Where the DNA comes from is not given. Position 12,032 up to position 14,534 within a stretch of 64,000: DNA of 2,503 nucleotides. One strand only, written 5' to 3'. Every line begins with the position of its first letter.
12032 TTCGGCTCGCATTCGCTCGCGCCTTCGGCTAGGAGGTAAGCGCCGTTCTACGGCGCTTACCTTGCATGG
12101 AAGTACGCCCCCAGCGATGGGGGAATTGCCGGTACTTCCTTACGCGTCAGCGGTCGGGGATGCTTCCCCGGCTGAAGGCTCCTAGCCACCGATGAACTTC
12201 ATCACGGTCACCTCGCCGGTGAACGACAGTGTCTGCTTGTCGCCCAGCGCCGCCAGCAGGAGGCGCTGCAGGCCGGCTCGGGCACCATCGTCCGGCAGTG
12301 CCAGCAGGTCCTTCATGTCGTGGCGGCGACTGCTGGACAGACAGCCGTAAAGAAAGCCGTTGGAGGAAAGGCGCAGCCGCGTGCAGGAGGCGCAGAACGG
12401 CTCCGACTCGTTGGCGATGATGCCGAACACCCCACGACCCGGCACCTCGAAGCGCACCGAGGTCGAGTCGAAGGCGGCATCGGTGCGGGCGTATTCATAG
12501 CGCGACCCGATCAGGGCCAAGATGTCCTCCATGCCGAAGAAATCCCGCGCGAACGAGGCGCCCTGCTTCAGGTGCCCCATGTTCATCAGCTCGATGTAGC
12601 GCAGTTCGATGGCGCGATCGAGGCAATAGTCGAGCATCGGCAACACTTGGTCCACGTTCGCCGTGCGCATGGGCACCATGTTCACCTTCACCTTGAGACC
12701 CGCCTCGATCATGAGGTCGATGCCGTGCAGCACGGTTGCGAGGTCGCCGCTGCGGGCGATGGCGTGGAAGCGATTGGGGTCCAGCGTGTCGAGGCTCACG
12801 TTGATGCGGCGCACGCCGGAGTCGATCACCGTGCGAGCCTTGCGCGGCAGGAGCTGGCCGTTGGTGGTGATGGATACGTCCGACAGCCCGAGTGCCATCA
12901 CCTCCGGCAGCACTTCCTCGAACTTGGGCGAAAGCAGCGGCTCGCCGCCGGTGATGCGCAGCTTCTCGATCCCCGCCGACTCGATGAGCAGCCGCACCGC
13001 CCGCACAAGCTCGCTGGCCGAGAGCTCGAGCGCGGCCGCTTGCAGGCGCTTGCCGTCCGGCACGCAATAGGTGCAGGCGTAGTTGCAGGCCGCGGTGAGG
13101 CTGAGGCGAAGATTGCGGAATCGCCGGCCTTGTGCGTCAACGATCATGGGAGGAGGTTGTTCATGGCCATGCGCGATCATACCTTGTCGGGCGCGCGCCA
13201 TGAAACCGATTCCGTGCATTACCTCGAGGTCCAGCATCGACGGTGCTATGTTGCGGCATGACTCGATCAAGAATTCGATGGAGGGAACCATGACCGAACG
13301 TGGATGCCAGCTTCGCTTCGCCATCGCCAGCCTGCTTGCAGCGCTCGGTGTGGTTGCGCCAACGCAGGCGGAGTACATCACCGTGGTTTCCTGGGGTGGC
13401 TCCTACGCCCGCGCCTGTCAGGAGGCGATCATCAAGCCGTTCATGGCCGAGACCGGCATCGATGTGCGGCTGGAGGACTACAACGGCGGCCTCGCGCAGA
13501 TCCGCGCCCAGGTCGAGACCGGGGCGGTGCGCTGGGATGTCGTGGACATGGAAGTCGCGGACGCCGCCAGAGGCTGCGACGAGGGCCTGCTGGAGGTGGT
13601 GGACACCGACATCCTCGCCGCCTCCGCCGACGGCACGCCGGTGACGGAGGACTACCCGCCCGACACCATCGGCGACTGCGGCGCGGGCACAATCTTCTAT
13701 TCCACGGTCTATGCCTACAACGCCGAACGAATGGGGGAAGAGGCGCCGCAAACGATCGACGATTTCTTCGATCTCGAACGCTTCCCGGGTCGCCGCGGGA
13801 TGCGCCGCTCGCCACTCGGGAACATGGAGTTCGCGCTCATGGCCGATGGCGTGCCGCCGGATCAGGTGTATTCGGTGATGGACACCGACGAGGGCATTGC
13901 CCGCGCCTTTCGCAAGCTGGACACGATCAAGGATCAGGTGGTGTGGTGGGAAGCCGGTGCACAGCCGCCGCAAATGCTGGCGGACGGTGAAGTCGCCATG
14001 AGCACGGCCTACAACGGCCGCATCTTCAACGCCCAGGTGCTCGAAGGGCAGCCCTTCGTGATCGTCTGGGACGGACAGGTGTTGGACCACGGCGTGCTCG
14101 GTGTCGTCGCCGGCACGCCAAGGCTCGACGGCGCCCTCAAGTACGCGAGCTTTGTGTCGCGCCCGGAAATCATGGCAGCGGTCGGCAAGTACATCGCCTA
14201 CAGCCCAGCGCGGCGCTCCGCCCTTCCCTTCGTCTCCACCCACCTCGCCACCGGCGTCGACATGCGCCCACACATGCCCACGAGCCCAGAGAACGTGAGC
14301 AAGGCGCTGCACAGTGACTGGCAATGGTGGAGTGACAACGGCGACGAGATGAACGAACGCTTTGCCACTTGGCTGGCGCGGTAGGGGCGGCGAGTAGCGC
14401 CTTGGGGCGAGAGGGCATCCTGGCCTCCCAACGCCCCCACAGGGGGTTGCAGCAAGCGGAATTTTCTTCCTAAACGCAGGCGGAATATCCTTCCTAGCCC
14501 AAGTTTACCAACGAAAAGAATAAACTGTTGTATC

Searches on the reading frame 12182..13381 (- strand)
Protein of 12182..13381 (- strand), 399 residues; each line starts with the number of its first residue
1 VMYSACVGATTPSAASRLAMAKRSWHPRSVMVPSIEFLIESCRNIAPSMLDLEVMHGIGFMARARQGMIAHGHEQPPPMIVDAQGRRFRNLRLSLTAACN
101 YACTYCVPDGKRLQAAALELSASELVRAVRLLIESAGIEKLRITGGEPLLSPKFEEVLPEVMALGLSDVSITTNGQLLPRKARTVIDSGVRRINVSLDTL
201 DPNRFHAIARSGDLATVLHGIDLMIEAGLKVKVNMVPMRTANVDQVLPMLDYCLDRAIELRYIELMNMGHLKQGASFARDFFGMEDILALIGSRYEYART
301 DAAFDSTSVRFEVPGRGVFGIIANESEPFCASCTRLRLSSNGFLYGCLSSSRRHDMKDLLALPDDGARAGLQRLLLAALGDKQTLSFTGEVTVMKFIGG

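Call 12: search_protein_families(library=pfam, proteins=[window:12182-13381:-], max_evalue=0.001)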
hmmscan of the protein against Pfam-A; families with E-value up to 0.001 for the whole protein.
window:12182-13381:- (399 aa): 2 families
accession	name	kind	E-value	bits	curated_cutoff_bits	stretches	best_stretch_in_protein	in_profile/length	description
PF04055.27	Radical_SAM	-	4.3e-28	99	29.5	1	94-252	2-165/166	Radical SAM superfamily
PF06463.18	Mob_synth_C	-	2.2e-24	86.3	37.4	1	258-383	1-123/128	Molybdenum Cofactor Synthesis C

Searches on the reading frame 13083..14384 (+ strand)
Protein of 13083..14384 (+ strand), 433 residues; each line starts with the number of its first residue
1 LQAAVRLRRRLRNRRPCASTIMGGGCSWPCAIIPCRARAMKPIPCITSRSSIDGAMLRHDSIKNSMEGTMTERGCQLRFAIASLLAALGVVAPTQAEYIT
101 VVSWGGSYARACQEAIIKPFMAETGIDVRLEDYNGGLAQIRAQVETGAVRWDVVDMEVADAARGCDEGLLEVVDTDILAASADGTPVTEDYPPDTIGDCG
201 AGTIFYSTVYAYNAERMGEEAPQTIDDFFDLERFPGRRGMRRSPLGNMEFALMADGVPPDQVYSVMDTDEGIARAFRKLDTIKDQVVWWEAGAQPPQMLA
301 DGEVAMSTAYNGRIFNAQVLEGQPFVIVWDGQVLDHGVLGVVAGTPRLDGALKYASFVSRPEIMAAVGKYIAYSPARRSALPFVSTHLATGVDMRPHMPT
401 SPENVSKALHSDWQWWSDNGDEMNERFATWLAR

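Call 12: search_protein_families(library=pfam, proteins=[window:13083-14384:+], max_evalue=0.001)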
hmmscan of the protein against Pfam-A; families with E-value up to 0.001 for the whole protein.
window:13083-14384:+ (433 aa): 2 families
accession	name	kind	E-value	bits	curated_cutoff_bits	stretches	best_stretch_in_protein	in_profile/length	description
PF13416.11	SBP_bac_8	-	7.3e-48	164.2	27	1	115-382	1-267/279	Bacterial extracellular solute-binding protein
PF01547.30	SBP_bac_1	-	1.2e-13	52.1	26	1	111-363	9-305/307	Bacterial extracellular solute-binding protein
